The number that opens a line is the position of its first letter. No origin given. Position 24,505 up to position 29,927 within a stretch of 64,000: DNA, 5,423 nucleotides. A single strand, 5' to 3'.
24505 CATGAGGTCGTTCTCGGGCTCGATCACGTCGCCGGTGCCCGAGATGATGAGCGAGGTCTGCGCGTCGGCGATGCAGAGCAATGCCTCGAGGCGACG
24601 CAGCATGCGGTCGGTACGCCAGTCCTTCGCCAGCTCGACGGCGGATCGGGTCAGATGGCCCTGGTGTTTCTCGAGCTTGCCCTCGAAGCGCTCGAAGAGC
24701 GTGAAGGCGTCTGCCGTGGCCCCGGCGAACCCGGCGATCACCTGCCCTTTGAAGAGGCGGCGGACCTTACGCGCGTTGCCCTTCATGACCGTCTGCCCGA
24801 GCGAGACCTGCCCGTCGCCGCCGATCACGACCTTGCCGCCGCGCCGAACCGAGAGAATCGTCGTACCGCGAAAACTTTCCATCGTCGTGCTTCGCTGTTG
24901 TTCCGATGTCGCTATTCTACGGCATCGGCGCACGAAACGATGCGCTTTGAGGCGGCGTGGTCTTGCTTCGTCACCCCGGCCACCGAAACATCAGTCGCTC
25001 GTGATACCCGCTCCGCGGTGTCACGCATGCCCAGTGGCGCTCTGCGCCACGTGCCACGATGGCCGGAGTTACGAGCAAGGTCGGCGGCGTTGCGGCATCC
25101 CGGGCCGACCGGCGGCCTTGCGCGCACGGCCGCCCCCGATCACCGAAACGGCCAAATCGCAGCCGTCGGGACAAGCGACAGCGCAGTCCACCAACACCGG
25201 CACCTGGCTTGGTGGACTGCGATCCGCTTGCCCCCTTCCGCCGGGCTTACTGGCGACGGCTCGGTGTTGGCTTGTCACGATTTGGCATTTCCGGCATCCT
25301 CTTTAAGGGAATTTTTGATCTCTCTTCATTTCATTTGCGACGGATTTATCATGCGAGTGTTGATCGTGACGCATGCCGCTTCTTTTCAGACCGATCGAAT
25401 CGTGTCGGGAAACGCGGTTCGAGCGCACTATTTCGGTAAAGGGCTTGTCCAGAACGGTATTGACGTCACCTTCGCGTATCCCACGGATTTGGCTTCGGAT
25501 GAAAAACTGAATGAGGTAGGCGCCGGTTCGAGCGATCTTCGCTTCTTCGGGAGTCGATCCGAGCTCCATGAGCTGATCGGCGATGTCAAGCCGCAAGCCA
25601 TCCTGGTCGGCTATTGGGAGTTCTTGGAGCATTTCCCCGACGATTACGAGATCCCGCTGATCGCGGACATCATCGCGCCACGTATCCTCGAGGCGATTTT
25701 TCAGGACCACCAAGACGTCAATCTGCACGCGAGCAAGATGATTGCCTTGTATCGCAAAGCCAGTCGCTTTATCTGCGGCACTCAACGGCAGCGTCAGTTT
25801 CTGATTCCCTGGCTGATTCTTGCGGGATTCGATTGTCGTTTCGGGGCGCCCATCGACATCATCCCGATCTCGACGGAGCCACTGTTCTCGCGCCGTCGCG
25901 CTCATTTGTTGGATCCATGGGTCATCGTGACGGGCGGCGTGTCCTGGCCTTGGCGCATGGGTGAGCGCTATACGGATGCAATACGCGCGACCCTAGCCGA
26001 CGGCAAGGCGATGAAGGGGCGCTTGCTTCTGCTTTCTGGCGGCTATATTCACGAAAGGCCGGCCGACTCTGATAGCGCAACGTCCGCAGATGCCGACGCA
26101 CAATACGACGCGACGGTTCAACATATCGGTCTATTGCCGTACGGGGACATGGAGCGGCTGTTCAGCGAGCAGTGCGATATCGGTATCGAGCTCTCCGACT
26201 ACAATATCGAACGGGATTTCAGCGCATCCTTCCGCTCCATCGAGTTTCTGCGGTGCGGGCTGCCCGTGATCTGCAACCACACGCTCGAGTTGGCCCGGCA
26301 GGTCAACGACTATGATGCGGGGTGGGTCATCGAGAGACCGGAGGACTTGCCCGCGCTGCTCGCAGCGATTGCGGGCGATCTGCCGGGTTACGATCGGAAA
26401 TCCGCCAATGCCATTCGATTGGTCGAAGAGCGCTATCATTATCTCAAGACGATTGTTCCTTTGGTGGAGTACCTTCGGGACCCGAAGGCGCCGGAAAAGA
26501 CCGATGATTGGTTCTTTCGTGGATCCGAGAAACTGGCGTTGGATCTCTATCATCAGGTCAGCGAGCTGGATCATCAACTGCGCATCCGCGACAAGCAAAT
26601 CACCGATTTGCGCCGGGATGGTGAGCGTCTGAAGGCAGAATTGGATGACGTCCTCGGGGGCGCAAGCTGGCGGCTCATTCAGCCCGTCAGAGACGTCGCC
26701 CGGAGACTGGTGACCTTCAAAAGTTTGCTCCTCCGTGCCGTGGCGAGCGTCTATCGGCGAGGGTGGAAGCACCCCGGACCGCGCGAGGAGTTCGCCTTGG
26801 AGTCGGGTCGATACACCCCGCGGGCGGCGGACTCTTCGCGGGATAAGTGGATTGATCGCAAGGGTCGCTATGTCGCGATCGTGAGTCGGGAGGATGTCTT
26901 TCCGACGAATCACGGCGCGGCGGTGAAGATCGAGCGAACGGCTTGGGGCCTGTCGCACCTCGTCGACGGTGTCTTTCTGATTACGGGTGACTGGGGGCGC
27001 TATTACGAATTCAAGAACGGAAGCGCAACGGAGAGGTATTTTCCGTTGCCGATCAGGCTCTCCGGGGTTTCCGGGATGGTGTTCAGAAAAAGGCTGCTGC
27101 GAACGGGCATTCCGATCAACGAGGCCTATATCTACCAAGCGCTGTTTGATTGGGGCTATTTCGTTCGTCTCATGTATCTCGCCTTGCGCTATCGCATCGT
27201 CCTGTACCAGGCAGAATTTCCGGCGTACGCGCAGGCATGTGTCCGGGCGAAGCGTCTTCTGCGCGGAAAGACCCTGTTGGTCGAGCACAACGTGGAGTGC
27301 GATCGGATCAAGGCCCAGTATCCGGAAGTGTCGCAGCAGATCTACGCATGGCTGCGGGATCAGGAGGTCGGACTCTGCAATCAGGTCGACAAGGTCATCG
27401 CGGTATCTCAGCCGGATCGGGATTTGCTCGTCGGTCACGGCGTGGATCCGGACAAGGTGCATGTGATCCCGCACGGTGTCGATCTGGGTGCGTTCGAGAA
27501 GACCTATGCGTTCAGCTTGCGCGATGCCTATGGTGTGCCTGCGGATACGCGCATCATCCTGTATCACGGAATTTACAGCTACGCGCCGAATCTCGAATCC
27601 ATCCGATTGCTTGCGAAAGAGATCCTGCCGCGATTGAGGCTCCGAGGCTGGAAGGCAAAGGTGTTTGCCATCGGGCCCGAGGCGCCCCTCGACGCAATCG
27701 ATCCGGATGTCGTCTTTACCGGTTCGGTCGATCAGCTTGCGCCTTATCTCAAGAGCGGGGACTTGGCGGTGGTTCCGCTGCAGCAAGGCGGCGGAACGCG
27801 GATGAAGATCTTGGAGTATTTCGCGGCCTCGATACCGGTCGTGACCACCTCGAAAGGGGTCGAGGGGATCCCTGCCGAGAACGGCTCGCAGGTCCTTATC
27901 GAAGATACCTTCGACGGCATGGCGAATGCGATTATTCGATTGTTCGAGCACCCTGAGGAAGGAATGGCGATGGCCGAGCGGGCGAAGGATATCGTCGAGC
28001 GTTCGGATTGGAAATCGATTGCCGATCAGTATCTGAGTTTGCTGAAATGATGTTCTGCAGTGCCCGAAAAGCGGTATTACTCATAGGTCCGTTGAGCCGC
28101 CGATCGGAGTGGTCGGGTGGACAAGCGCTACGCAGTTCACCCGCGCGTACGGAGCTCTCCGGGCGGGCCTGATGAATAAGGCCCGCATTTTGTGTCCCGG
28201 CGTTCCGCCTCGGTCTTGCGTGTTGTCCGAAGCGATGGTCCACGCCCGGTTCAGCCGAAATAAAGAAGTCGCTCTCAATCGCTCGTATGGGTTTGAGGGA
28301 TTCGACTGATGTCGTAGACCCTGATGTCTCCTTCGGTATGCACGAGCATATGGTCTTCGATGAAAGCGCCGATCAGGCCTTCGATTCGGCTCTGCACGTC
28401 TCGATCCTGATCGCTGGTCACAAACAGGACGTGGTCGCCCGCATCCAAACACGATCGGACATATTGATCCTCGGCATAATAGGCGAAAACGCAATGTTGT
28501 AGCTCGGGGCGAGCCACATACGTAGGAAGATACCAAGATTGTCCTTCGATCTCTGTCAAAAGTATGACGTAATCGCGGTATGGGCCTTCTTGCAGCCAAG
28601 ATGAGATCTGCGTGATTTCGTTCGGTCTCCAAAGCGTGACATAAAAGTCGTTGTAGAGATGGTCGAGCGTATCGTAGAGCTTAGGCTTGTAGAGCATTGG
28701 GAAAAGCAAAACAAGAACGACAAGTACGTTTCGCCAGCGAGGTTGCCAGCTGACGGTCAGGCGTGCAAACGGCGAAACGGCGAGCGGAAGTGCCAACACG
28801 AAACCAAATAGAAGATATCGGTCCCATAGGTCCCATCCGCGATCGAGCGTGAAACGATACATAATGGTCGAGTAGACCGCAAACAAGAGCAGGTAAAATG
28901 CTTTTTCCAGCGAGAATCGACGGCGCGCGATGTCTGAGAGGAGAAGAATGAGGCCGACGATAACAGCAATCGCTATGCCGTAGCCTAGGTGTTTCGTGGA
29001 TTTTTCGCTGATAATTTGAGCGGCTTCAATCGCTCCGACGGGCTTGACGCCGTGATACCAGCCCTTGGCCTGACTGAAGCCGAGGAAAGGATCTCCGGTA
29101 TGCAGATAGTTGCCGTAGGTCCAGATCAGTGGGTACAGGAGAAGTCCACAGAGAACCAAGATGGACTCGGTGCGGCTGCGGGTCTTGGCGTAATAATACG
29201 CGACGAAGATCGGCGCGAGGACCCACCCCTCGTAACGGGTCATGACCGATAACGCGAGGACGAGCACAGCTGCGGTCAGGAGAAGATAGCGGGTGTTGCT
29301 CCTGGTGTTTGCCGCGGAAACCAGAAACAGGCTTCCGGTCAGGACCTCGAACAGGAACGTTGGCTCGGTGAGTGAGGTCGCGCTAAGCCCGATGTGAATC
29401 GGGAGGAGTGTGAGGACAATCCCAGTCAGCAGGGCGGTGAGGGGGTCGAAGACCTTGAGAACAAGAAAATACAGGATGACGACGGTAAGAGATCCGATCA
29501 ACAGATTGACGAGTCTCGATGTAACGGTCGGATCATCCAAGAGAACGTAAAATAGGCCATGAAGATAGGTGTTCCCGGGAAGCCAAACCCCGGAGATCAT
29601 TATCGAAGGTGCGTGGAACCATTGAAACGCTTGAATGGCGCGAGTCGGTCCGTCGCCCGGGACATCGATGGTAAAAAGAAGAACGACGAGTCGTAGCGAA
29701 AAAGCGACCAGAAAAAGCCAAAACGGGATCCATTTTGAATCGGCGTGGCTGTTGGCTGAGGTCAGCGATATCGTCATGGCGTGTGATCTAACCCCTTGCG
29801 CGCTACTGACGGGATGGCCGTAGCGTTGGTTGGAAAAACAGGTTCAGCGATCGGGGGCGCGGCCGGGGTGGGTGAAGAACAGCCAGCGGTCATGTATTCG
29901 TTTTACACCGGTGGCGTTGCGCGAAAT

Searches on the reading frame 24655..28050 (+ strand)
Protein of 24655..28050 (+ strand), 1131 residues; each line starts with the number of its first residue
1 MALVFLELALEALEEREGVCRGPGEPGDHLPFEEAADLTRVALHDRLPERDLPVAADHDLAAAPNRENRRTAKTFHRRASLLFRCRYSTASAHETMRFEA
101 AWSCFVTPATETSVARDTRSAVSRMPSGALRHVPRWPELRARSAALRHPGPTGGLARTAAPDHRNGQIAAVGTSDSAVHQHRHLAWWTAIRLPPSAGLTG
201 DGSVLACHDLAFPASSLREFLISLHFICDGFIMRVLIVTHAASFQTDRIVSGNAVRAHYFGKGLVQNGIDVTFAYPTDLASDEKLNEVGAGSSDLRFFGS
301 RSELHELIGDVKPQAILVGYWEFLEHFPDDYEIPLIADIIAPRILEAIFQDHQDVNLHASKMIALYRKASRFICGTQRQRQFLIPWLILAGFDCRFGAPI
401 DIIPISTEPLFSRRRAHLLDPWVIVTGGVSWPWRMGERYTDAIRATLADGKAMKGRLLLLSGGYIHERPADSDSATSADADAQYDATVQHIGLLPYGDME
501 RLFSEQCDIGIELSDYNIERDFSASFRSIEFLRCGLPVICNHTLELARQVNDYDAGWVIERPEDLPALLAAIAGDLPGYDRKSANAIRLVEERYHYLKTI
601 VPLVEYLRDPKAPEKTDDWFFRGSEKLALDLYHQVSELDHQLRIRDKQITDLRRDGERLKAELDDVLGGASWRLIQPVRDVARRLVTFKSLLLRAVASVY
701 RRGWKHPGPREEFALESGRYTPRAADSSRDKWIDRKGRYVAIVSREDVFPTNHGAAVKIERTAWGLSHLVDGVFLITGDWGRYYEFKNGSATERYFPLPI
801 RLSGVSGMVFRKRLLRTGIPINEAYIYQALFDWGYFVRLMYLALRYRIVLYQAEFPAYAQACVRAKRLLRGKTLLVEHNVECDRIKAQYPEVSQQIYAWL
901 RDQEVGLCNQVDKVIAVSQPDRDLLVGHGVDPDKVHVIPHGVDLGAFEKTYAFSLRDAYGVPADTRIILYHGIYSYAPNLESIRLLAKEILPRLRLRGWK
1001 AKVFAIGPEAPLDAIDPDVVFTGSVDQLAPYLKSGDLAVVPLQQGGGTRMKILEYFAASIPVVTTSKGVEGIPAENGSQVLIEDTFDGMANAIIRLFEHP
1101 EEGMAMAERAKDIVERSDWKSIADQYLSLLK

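Call 12: search_protein_families(library=pfam, proteins=[window:24655-28050:+], max_evalue=0.001)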
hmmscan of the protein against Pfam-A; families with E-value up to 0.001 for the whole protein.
window:24655-28050:+ (1131 aa): 5 families
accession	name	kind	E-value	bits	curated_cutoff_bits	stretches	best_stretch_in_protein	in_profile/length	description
PF13692.12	Glyco_trans_1_4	-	2.7e-22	80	27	1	966-1098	2-141/142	Glycosyl transferases group 1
PF13439.12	Glyco_transf_4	-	8.4e-16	58.9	28.5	1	830-944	55-168/170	Glycosyltransferase Family 4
PF00534.26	Glycos_transf_1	-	5.4e-11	42.8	26.4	1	1018-1111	74-170/172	Glycosyl transferases group 1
PF13524.12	Glyco_trans_1_2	-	7.4e-09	36.1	25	1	1028-1127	40-143/144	Glycosyl transferase-like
PF13579.12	Glyco_trans_4_4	-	2e-06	28.7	29.7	1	838-941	65-158/158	Glycosyl transferase 4-like domain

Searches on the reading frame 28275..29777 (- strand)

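Call 67: search_protein_families(library=pfam, proteins=[window:28275-29777:-], max_evalue=0.001)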
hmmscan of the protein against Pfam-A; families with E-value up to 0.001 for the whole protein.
window:28275-29777:- (500 aa): 2 families
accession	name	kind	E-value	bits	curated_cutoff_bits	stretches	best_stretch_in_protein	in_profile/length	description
PF13231.12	PMT_2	-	5.9e-09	36.8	26.1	1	69-214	6-150/160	Dolichyl-phosphate-mannose-protein mannosyltransferase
PF02366.24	PMT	-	2.6e-08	34.2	22.7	1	76-193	74-195/245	Dolichyl-phosphate-mannose-protein mannosyltransferase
